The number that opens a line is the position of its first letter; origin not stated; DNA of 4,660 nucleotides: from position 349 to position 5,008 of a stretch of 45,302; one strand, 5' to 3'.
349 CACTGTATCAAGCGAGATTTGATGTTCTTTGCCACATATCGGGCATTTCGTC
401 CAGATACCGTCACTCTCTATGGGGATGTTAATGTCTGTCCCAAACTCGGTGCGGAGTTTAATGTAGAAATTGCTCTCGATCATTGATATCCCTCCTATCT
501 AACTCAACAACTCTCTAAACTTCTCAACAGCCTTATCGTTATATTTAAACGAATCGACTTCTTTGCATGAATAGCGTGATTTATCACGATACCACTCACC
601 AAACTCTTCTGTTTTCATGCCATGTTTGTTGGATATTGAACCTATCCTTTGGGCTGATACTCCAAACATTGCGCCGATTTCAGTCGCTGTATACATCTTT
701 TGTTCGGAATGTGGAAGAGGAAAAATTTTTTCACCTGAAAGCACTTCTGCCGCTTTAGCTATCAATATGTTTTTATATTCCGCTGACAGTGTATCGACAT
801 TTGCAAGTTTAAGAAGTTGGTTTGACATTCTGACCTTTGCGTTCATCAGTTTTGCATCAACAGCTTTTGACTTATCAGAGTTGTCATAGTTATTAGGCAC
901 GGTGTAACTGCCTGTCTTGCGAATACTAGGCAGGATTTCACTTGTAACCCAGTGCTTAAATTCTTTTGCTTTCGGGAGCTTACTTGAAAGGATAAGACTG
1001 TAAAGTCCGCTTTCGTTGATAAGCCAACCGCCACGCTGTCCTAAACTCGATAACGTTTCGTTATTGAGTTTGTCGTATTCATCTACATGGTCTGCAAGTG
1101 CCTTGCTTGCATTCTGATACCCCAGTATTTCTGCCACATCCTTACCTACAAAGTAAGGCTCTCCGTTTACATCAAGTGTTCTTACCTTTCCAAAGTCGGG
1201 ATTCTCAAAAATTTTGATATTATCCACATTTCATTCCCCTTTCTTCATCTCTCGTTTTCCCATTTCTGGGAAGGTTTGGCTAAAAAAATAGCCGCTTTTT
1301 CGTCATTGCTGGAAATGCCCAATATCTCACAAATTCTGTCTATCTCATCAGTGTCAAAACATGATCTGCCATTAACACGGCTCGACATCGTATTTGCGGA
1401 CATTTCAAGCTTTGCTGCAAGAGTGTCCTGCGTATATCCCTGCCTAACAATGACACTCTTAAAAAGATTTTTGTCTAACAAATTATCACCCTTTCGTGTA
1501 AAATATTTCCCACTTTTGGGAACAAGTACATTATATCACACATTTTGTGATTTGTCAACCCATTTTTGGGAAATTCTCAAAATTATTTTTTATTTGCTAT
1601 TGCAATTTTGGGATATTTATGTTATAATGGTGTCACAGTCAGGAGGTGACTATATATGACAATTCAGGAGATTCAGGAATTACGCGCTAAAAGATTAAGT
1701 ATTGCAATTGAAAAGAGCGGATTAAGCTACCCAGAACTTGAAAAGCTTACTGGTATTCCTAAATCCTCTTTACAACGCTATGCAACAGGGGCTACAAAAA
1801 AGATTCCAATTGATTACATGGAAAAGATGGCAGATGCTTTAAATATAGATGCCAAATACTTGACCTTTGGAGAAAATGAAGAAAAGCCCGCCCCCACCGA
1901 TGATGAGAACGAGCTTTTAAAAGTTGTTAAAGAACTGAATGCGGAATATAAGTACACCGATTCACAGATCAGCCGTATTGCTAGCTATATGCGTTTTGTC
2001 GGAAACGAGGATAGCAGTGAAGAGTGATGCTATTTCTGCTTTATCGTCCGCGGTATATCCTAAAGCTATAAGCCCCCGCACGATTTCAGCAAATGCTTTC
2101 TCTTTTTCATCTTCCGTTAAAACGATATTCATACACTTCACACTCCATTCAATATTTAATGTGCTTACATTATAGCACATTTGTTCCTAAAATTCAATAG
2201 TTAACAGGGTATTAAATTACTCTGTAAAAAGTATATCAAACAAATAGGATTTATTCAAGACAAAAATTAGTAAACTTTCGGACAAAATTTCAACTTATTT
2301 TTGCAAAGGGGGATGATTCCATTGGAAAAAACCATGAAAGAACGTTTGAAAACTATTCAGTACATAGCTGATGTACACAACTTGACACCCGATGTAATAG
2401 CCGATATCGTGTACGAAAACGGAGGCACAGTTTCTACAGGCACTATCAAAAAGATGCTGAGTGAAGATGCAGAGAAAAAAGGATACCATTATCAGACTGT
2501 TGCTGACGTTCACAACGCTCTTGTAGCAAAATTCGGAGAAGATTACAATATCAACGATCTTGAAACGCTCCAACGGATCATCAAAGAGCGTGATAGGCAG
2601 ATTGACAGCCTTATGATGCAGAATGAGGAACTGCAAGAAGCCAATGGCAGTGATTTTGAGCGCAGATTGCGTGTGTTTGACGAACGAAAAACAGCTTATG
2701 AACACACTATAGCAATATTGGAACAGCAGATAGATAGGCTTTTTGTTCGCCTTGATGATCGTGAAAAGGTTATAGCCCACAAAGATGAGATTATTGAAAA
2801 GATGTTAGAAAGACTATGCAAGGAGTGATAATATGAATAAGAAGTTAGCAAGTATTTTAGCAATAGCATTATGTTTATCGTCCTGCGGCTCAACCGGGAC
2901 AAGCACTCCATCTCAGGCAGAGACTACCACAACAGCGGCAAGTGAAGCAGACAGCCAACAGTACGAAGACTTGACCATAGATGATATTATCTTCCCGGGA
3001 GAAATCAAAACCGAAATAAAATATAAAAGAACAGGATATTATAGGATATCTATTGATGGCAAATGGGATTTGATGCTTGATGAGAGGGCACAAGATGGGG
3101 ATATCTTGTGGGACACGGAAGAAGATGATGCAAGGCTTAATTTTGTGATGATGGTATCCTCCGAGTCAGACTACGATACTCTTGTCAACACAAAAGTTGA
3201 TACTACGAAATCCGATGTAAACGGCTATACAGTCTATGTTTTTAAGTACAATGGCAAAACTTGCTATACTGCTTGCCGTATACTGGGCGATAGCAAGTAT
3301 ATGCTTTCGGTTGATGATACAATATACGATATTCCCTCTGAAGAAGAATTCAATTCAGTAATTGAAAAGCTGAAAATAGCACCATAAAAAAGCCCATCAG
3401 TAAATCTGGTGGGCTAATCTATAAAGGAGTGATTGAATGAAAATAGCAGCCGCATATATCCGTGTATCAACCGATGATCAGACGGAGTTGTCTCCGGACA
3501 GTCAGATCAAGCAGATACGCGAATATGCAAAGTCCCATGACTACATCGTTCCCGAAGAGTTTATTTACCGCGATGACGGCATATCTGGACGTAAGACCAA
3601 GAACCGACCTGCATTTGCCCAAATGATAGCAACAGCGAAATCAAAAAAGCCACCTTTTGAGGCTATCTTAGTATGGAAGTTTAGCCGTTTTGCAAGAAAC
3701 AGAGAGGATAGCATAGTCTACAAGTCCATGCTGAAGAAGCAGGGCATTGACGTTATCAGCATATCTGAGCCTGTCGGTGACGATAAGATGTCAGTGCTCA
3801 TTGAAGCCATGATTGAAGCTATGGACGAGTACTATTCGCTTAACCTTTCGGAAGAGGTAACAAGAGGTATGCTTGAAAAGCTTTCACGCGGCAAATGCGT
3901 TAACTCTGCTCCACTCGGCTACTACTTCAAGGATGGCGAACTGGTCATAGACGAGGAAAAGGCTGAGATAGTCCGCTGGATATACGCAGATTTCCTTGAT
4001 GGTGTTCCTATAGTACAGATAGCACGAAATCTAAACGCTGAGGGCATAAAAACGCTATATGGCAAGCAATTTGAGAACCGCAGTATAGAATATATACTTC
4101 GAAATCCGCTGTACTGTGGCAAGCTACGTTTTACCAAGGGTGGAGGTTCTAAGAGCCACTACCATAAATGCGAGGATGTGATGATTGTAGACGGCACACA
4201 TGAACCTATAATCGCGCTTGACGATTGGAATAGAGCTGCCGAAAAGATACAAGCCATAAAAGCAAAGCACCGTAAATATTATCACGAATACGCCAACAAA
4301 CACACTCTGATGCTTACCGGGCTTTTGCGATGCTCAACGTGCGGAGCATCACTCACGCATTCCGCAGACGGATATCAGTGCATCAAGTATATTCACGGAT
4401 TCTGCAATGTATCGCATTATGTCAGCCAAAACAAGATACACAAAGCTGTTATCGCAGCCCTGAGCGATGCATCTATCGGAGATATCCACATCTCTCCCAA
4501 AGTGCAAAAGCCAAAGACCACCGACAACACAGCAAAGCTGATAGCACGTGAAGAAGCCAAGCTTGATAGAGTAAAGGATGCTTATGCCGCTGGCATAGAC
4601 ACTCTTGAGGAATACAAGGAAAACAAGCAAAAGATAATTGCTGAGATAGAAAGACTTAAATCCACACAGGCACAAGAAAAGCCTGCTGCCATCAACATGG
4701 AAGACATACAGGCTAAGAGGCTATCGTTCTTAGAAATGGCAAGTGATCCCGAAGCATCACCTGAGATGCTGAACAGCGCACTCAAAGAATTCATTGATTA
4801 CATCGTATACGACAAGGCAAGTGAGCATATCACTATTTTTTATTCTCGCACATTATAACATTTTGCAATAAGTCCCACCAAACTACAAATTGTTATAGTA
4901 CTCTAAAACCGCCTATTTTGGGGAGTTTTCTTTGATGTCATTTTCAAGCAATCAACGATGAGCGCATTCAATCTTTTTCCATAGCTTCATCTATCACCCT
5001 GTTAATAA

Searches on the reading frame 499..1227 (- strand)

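Call 49: search_protein_families(library=pfam, proteins=[window:499-1227:-], max_evalue=0.001)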
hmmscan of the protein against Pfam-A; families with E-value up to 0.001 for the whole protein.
window:499-1227:- (242 aa): 1 family
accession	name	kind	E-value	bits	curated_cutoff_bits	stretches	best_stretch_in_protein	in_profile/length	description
PF02498.22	Bro-N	-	4.5e-28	98.1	25.6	1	14-100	1-96/96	BRO family, N-terminal domain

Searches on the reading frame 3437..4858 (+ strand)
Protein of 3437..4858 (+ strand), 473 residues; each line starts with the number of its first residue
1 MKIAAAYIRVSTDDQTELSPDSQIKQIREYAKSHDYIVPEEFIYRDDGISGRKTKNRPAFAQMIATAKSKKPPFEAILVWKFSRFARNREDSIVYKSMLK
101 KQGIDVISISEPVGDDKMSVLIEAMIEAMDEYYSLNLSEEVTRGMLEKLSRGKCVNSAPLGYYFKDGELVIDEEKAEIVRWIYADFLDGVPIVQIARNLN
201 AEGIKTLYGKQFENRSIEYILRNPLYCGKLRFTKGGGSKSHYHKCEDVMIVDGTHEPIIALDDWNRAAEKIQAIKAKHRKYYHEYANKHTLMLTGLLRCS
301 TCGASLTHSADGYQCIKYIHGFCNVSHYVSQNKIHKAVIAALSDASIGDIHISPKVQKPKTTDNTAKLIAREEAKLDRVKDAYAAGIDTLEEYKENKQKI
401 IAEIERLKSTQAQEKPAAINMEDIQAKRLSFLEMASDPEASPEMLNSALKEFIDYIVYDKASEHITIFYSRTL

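Call 50: search_protein_families(library=pfam, proteins=[window:3437-4858:+], max_evalue=0.001)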
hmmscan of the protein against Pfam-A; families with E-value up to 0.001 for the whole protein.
window:3437-4858:+ (473 aa): 4 families
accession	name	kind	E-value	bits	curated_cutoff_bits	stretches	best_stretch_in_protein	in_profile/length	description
PF00239.26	Resolvase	-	9.4e-30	104.1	23.3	1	4-153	1-144/145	Resolvase, N terminal domain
PF07508.19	Recombinase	-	7.4e-22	78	21.1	1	173-272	1-100/102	Recombinase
PF13408.12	Zn_ribbon_recom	-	2.2e-06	28.4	25.3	1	292-342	1-57/58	Recombinase zinc beta ribbon domain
PF21680.2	GIDA_C_1st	-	0.0003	21.9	24.7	0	390-455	4-72/96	tRNA modifying enzyme MnmG/GidA C-terminal helical domain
